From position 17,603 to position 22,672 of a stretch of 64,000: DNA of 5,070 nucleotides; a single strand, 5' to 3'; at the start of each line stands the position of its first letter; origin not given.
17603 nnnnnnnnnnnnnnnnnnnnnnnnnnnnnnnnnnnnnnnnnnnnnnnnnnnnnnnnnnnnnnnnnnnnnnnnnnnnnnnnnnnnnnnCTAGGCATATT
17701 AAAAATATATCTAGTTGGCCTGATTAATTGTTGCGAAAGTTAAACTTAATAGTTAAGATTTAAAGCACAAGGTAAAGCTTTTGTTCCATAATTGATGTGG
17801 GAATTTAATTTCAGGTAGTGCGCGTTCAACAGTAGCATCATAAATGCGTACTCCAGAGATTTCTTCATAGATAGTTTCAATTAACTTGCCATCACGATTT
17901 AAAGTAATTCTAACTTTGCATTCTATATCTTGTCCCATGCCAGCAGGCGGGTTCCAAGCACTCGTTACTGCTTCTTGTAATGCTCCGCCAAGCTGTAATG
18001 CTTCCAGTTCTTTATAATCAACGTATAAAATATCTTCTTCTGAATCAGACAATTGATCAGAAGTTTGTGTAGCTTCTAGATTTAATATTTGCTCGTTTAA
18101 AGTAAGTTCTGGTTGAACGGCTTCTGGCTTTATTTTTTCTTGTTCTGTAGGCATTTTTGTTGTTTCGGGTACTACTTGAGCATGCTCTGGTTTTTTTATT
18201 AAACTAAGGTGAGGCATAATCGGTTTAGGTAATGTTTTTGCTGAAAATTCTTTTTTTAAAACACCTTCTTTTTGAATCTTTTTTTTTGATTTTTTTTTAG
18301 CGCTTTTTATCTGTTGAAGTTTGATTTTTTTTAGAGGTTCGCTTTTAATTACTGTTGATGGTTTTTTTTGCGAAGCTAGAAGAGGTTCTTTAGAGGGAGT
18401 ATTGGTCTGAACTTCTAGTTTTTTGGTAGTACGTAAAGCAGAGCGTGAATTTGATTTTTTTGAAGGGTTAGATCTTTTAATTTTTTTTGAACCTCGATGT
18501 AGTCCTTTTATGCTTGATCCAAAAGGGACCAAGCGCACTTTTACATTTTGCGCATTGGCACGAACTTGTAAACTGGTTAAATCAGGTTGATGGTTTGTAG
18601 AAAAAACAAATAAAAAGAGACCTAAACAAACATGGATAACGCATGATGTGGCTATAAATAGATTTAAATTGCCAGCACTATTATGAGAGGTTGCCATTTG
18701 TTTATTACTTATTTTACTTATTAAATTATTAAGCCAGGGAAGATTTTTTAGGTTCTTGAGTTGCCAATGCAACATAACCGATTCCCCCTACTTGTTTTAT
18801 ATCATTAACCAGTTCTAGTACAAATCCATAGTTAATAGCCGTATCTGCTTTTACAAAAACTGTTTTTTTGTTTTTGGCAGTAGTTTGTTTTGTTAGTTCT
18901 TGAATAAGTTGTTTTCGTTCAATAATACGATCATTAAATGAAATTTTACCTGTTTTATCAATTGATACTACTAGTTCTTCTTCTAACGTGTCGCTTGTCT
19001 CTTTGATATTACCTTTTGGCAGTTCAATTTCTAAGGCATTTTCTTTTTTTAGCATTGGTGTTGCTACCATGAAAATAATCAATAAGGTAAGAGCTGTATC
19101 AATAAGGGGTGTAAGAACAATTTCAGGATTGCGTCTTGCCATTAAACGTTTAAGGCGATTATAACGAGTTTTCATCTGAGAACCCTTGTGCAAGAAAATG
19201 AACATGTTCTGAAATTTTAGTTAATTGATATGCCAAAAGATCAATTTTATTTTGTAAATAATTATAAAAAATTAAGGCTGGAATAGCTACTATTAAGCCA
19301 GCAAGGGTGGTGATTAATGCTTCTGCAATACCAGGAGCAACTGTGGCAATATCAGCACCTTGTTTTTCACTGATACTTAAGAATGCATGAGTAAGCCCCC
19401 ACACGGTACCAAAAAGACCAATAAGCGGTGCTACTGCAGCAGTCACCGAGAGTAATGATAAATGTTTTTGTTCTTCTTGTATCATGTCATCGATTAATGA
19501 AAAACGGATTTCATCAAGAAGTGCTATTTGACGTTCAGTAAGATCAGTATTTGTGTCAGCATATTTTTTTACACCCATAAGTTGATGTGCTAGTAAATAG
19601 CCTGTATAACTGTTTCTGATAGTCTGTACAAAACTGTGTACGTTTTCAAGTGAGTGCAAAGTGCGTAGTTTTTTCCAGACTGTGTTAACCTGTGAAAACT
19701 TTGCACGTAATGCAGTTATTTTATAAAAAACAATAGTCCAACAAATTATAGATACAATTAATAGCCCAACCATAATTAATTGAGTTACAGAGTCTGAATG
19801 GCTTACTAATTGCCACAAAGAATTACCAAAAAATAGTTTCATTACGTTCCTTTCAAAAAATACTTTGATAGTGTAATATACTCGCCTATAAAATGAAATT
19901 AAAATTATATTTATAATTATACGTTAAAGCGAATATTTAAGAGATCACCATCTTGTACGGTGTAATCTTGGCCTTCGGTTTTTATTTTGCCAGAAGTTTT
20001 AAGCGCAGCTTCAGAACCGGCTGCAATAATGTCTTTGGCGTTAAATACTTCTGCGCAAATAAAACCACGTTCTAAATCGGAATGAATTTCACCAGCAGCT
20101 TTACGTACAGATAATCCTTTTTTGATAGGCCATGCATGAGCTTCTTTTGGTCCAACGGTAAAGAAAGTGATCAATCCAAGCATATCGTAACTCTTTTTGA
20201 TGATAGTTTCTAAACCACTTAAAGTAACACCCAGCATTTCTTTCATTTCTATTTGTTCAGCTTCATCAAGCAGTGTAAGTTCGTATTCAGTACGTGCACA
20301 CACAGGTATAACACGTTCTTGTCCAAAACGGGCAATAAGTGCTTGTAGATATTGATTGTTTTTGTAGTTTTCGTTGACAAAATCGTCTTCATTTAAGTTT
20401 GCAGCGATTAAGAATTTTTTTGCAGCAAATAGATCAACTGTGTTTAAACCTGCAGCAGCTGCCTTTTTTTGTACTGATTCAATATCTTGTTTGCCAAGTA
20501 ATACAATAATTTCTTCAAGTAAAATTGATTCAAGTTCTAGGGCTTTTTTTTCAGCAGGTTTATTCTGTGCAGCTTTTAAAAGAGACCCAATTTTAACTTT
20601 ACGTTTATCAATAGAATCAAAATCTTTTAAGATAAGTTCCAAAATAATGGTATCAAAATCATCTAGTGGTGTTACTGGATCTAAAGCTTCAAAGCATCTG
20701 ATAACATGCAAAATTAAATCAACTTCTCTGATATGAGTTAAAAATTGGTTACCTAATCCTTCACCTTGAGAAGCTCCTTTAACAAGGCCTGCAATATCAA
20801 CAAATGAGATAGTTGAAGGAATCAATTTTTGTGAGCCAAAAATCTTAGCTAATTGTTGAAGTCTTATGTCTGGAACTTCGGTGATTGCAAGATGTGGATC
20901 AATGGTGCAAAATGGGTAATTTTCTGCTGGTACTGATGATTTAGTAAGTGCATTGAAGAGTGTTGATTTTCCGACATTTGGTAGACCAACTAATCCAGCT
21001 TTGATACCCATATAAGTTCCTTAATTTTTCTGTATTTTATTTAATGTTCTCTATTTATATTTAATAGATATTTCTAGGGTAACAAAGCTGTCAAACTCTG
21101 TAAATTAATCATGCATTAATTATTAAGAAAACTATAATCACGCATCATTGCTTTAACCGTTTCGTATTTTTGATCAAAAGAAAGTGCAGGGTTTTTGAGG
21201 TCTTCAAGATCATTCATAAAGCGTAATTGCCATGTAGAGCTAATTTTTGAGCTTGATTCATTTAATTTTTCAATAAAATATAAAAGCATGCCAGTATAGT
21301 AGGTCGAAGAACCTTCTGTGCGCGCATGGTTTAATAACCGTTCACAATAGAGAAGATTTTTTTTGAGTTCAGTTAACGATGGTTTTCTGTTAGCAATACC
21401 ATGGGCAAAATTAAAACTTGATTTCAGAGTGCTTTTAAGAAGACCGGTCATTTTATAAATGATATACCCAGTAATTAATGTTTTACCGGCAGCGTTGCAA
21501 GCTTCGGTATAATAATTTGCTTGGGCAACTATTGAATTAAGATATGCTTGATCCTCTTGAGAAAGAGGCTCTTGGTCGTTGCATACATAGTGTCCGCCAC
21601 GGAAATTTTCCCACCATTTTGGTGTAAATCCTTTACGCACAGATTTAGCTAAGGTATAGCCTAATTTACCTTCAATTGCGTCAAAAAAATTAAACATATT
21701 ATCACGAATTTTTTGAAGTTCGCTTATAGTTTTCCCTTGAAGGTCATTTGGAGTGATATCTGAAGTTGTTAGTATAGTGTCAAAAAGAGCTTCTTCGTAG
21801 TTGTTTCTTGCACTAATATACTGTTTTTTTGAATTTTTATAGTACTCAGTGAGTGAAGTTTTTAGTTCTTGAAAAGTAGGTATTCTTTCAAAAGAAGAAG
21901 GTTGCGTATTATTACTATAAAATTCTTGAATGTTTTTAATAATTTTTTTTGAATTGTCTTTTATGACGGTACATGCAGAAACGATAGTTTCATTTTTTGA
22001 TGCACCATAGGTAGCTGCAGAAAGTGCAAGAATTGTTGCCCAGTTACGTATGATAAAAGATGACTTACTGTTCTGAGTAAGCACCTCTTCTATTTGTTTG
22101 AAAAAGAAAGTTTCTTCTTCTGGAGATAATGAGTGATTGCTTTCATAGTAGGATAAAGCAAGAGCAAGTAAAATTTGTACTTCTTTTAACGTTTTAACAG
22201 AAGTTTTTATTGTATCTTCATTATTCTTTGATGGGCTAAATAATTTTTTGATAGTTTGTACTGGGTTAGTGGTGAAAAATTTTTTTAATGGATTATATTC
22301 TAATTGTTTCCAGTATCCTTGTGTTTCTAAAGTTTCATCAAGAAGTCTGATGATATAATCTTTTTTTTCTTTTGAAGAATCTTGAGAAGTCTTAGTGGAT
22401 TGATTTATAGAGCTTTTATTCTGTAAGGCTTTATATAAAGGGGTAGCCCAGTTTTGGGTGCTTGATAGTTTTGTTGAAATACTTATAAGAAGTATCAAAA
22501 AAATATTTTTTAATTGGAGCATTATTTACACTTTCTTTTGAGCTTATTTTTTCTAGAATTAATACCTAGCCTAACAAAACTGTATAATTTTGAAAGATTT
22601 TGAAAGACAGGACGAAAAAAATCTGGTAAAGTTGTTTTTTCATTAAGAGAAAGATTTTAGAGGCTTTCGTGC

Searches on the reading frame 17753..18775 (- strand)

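Call 49: search_protein_families(library=pfam, proteins=[window:17753-18775:-], max_evalue=0.00001)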
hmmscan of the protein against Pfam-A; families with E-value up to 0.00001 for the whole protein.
window:17753-18775:- (340 aa): 1 family
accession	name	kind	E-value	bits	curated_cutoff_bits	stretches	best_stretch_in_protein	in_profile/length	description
PF13103.11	TonB_2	-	4.3e-09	36.8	22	1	265-323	7-65/85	TonB C terminal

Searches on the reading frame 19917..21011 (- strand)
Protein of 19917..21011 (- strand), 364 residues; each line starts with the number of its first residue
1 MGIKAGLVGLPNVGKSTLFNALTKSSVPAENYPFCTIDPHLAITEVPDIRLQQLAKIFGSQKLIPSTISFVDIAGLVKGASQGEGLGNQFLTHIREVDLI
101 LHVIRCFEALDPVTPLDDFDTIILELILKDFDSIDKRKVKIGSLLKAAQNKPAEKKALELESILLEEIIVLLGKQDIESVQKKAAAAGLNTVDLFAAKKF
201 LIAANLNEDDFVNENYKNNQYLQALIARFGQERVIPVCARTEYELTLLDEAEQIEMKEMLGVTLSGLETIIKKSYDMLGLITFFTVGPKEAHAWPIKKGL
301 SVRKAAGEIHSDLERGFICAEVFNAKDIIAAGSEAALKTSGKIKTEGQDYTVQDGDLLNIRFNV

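Call 50: search_protein_families(library=pfam, proteins=[window:19917-21011:-], max_evalue=0.00001)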
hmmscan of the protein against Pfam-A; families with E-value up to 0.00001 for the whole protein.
window:19917-21011:- (364 aa): 3 families
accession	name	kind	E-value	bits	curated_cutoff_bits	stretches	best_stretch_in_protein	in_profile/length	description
PF06071.19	YchF-GTPase_C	-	5.9e-33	113.3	27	1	280-363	1-84/84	Protein of unknown function (DUF933)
PF01926.29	MMR_HSR1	-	1.7e-22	80.1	21.9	1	5-113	2-92/113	50S ribosome-binding GTPase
PF02421.24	FeoB_N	-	9.3e-08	32.2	27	1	5-46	3-44/156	Ferrous iron transport protein B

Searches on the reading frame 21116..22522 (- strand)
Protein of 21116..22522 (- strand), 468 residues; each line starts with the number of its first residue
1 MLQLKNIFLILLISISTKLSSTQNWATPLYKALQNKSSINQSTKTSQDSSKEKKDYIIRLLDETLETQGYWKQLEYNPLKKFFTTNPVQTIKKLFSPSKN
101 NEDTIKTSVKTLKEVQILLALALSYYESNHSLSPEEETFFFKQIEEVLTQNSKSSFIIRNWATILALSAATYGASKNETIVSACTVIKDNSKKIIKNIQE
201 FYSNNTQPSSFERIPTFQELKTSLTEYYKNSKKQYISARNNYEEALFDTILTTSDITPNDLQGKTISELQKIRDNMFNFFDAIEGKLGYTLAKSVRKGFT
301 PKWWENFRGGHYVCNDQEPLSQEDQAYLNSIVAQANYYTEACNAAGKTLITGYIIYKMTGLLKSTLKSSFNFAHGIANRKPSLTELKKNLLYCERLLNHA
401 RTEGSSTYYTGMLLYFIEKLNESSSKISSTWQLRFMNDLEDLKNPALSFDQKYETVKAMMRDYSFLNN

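Call 50: search_protein_families(library=pfam, proteins=[window:21116-22522:-], max_evalue=0.00001)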
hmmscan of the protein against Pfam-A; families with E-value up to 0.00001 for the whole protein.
window:21116-22522:- (468 aa): 1 family
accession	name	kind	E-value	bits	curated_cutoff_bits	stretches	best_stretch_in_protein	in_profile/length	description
PF08637.16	NCA2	-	6.6e-06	26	20.6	0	354-463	172-289/289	ATP synthase regulation protein NCA2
